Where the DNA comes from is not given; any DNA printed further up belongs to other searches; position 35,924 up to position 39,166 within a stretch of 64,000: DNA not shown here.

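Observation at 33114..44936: Four tandem, tightly coupled paralogs of a secreted papain-like peptidase fused to Ig-like domains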

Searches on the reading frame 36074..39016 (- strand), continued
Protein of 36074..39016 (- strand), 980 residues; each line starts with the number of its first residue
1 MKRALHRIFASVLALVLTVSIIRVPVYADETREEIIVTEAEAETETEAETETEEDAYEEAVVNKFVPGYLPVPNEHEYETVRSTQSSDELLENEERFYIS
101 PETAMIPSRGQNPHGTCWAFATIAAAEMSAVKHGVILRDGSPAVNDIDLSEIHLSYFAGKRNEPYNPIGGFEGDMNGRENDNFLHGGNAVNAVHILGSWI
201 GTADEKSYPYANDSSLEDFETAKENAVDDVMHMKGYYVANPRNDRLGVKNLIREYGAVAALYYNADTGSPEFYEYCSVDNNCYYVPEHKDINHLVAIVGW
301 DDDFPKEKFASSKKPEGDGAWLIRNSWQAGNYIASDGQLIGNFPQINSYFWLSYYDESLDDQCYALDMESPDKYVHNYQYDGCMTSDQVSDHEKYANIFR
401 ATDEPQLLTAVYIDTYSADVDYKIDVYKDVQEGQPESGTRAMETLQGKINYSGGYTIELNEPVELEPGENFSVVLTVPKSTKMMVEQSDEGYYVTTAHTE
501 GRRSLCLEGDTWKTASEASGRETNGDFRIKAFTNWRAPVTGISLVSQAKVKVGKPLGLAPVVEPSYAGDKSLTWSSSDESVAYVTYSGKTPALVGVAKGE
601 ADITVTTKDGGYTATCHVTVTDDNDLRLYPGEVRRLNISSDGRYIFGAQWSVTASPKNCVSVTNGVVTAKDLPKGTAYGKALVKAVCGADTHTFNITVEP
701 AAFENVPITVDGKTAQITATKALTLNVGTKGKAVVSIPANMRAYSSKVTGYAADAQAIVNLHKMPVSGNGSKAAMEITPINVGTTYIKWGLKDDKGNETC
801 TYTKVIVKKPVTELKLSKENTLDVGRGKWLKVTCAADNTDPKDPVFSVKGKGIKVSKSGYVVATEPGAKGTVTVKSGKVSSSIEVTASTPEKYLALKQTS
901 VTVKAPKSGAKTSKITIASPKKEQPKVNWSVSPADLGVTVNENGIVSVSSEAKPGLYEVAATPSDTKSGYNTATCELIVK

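Call 13: find_encoding_contigs(protein=P0004, flank=10000, max_places=4)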
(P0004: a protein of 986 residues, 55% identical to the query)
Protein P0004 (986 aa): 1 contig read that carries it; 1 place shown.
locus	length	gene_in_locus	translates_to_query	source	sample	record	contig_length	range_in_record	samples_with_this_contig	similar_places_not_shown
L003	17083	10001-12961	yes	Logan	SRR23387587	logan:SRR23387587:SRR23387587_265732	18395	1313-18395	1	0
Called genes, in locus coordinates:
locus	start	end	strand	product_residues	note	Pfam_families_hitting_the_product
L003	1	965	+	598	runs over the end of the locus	PF00149:Metallophos, PF02872:5_nucleotid_C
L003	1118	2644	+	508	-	PF02397:Bac_transf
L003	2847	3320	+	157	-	PF09314:DUF1972 (weak), PF13439:Glyco_transf_4, PF13477:Glyco_trans_4_2 (weak), PF13579:Glyco_trans_4_4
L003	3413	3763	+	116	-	PF05973:Gp49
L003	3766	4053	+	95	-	PF13744:HTH_37, PF12844:HTH_19, PF13560:HTH_31, PF01381:HTH_3, PF13443:HTH_26 (weak)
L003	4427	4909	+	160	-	-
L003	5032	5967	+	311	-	PF13428:TPR_14 (faint)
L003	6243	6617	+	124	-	PF06397:Desulfoferrod_N (weak), PF01880:Desulfoferrodox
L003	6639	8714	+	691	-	PF08668:HDOD (weak), PF13487:HD_5, PF01966:HD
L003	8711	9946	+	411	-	PF01479:S4, PF00849:PseudoU_synth_2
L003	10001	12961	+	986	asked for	PF00112:Peptidase_C1, PF18560:Lectin_like, PF02368:Big_2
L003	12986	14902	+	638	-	PF00512:HisKA, PF02518:HATPase_c, PF00072:Response_reg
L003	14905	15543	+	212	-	PF10688:Imp-YgjV (weak)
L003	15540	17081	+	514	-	?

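Call 32: predict_structure(alignment_id=A2)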
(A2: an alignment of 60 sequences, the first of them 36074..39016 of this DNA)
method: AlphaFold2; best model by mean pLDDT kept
length: 980 residues; sequences in the alignment: 60
mean_pLDDT: 86.9   pTM: 0.67
mean pLDDT of the five models: 86.9, 86.7, 85.8, 85.7, 84.6
residues with pLDDT >= 90: 538; 70-90: 354; 50-70: 40; < 50: 48
segments of 3 or more residues with pLDDT < 50: 22-44, 46-64, 86-88
pLDDT, mean of each block of 10 residues (from residue 1): 62 68 38 35 44 40 59 89 55 80 87 84 97 93 92 92 89 90 86 89 90 78 89 95 92 97 91 92 94 95 97 96 90 86 76 96 96 92 94 98 94 96 98 97 96 96 96 98 97 93 96 97 97 93 94 90 89 96 88 93 93 95 84 85 80 92 91 88 84 89 75 85 90 91 83 78 86 91 88 86 90 83 89 85 90 89 93 91 92 88 86 82 84 88 91 86 90 90
secondary structure, 60 per line:
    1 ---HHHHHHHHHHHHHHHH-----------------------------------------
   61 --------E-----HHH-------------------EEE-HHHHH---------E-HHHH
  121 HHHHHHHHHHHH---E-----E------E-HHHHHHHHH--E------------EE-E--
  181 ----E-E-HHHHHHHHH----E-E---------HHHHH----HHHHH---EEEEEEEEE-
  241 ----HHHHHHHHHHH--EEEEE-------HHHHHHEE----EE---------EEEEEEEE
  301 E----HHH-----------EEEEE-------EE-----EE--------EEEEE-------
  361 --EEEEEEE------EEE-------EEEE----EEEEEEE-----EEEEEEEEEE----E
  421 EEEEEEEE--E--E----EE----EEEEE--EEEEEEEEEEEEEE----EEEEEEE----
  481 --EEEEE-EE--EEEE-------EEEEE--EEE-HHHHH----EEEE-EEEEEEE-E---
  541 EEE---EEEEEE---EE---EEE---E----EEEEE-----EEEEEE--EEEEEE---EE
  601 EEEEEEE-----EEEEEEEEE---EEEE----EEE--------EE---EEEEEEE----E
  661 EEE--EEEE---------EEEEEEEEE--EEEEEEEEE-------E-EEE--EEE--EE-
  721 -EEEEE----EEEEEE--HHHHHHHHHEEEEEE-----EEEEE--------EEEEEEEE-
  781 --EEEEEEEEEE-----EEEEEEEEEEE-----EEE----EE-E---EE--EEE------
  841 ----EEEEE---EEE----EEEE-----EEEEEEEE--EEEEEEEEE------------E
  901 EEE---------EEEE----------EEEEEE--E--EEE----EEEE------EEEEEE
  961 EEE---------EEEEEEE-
elements in order (helices of 4 or more, strands of 3 or more residues): H4-19 E97-99 H101-105 H117-132 H151-159 H189-197 H214-218 H223-227 E231-239 H245-255 E258-262 H270-275 E293-301 E320-324 E349-353 E363-369 E376-378 E386-389 E394-400 E406-415 E420-428 E445-449 E452-465 E470-476 E483-487 E493-496 E504-508 E511-513 H515-519 E524-527 E529-535 E541-543 E547-552 E561-563 E572-576 E582-587 E590-595 E599-607 E613-621 E625-628 E633-635 E649-655 E660-663 E666-669 E679-687 E690-698 E708-710 E713-715 E722-726 E731-736 H739-747 E748-753 E759-763 E772-779 E783-792 E798-808 E814-816 E832-834 E845-849 E853-855 E860-863 E869-876 E879-887 E900-903 E913-916 E927-932 E938-940 E945-948 E955-963 E973-979
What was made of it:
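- On Cwp84-type protease module (C1A plus lectin-like domain, PF18560): Residues 71-80 have pLDDT 89 (call 32).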

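Call 35: fold_search(model_id=the predicted structure, library=pdb)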
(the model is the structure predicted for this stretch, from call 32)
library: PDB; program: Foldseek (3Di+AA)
matches with E <= 10: 1942; with E <= 0.001: 498
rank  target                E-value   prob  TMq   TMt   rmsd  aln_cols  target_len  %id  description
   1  4ci7_B                2.2e-25  1.00  0.37  0.75   4.4       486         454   26  The crystal structure of the cysteine protease and lectin-like domains of Cwp84, a surface layer associated protein of (released 2014-05-14)
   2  4ci7_A                6.6e-25  1.00  0.37  0.76   4.3       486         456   26  The crystal structure of the cysteine protease and lectin-like domains of Cwp84, a surface layer associated protein of (released 2014-05-14)
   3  4d59_A                9.5e-25  1.00  0.35  0.79   4.2       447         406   26  Clostridial Cysteine protease Cwp84 C116A after propeptide cleavage (released 2015-03-04)
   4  7r5k_10               1.4e-17  1.00  0.11  0.08  38.0       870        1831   11  Human nuclear pore complex (constricted) (released 2022-06-22)
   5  4aq1_C                1.5e-15  1.00  0.09  0.13  23.6       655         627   12  Structure of the SbsB S-layer protein of Geobacillus stearothermophilus PV72p2 in complex with nanobody KB6 (released 2012-06-13)
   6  4aq1_A                2.2e-15  1.00  0.09  0.12  24.2       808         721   12  Structure of the SbsB S-layer protein of Geobacillus stearothermophilus PV72p2 in complex with nanobody KB6 (released 2012-06-13)
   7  8opr_A                4.6e-15  1.00  0.08  0.11  32.9       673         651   12  Structure of the EA1 surface layer of Bacillus anthracis (released 2023-11-08)
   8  7ol2_A                1.8e-14  1.00  0.12  0.20  25.4       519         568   12  Crystal structure of mouse contactin 1 immunoglobulin domains (released 2022-12-14)
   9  6vg1_B                2.8e-14  1.00  0.14  0.21  60.3       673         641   12  xenopus protocadherin 8.1 EC1-6 (released 2020-03-11)
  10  5erd_A                6.4e-14  1.00  0.10  0.15  43.4       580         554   10  Crystal structure of human Desmoglein-2 ectodomain (released 2016-06-22)
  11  6e6b_B                7.5e-14  1.00  0.14  0.21  60.2       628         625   12  Crystal structure of the Protocadherin GammaB4 extracellular domain (released 2019-04-10)
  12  7ok5_B                7.5e-14  1.00  0.09  0.14  25.4       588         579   12  Crystal structure of mouse neurofascin 155 immunoglobulin domains (released 2022-12-14)
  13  3b43                  1.1e-13  1.00  0.13  0.20  47.1       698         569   10  I-band fragment I65-I70 from titin (released 2008-01-22)
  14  9g93_A                1.1e-13  1.00  0.08  0.12  33.4       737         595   11  CryoET structure of the in vitro grown Bacillus anthracis Sap S-layer (released 2024-12-18)
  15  5t9t_B                1.1e-13  1.00  0.13  0.22  53.9       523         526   14  Protocadherin Gamma B2 extracellular cadherin domains 1-5 (released 2016-10-19)
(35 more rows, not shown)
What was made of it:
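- On Cwp84-type protease module (C1A plus lectin-like domain, PF18560): One Foldseek alignment spans both domains of 4ci7/4d59 with TM 0.75-0.79 (call 35). More columns align to the pro-form 4ci7 (486) than to the processed 4d59 (447) (call 35).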

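Call 40: find_encoding_contigs(protein=P0005, flank=10000, max_places=3)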
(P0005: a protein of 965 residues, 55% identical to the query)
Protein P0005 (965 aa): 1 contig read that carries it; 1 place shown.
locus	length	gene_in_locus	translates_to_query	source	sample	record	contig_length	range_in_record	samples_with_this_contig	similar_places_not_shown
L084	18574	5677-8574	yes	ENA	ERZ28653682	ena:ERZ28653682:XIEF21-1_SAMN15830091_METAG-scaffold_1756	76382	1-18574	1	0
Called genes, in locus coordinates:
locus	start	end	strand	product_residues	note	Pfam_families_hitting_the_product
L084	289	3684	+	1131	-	-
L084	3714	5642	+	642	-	PF00112:Peptidase_C1 (weak), PF18560:Lectin_like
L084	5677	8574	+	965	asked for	PF00112:Peptidase_C1 (faint), PF18560:Lectin_like, PF02368:Big_2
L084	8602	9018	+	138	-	-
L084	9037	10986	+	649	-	PF01432:Peptidase_M3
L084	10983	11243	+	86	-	-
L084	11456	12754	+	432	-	PF00202:Aminotran_3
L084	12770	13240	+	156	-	PF08660:Alg14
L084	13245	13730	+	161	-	PF04101:Glyco_tran_28_C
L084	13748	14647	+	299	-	PF14305:ATPgrasp_TupA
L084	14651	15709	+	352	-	PF13439:Glyco_transf_4, PF13579:Glyco_trans_4_4 (weak), PF00534:Glycos_transf_1, PF13692:Glyco_trans_1_4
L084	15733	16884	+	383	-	PF04230:PS_pyruv_trans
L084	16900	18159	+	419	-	-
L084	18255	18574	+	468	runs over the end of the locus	PF01943:Polysacc_synt, PF13440:Polysacc_synt_3, PF03023:MurJ (weak)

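Call 41: find_encoding_contigs(protein=P0007, flank=10000, max_places=3)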
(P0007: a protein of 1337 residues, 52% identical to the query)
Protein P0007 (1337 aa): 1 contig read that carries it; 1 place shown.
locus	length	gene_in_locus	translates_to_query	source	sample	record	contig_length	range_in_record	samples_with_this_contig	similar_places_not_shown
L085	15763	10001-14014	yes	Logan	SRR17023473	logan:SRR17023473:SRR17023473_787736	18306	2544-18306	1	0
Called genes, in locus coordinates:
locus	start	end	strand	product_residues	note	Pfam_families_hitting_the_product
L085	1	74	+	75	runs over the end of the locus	-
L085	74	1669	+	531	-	PF03062:MBOAT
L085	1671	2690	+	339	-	-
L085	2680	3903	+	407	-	PF04055:Radical_SAM, PF12544:LAM_C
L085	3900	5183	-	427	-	PF00709:Adenylsucc_synt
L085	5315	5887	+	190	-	PF01863:YgjP-like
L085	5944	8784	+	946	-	PF09479:Flg_new (faint), PF18998:Flg_new_2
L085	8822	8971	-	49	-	-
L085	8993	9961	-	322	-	PF01207:Dus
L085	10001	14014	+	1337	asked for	PF00112:Peptidase_C1, PF18560:Lectin_like, PF02368:Big_2, PF22359:Big-like (weak)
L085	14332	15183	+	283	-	PF12784:PDDEXK_2 (weak)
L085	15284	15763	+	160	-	?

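Call 43: list_cluster_members(proteins=[P0002, P0006])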
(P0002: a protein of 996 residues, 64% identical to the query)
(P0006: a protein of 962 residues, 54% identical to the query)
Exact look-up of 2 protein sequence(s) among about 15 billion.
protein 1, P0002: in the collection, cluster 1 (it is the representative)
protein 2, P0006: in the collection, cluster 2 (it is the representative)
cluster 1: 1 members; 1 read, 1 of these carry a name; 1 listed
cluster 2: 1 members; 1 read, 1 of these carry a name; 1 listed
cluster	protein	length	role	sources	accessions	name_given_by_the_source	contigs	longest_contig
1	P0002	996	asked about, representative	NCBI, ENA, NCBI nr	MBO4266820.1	MAG: Ig-like domain-containing protein [Lachnospiraceae bacterium] | Ig-like domain-containing protein [Lachnospiraceae bacterium]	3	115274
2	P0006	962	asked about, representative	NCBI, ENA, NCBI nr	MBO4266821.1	MAG: Ig-like domain-containing protein [Lachnospiraceae bacterium] | Ig-like domain-containing protein [Lachnospiraceae bacterium]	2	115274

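Call 62: find_encoding_contigs(protein=P0002, flank=10000, max_places=4)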
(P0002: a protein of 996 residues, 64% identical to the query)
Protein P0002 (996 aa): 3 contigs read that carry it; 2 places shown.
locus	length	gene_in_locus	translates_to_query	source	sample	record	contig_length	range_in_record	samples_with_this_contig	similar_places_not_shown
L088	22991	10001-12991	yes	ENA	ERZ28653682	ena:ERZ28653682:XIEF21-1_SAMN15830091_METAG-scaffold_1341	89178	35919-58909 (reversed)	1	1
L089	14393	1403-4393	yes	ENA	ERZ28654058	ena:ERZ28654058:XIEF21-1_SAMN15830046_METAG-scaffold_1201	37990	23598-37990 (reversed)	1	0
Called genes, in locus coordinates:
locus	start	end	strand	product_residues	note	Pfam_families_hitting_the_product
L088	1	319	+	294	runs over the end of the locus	PF02666:PS_Dcarbxylase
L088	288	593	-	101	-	PF05437:AzlD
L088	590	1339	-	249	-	PF03591:AzlC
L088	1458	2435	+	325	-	PF02540:NAD_synthase (weak), PF00958:GMP_synt_C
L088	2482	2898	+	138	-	-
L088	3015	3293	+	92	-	PF03415:Peptidase_C11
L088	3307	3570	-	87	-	-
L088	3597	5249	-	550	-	PF00990:GGDEF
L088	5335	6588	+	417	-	PF01479:S4, PF00849:PseudoU_synth_2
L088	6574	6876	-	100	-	-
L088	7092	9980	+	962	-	PF00112:Peptidase_C1 (faint), PF18560:Lectin_like, PF02368:Big_2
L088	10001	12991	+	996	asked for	PF00112:Peptidase_C1, PF18560:Lectin_like, PF02368:Big_2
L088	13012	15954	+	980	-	-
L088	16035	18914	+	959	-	PF00112:Peptidase_C1, PF18560:Lectin_like, PF02368:Big_2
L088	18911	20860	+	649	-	PF00512:HisKA, PF02518:HATPase_c, PF00072:Response_reg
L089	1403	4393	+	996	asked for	PF00112:Peptidase_C1, PF18560:Lectin_like, PF02368:Big_2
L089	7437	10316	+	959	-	PF00112:Peptidase_C1, PF18560:Lectin_like, PF02368:Big_2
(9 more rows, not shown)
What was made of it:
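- Checked: The array is reproduced in independent assemblies from two samples (call 62).
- The identical tract could be cross-talk within one metagenome assembly (call 62).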

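Call 76: search_protein_families(library=pfam, proteins=[L084:289-3684:+, L084:3714-5642:+], max_evalue=0.001)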
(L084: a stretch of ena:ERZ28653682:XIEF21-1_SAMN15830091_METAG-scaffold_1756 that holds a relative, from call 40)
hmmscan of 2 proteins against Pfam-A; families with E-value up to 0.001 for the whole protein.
L084:289-3684:+ (1131 aa): 0 families

L084:3714-5642:+ (642 aa): 2 families
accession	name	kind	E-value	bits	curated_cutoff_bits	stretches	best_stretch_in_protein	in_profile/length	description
PF00112.29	Peptidase_C1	-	2.8e-13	50.9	20.7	2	36-75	1-41/220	Papain family cysteine protease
PF18560.7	Lectin_like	-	2.1e-10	41.5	27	1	459-609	13-147/156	Lectin like domain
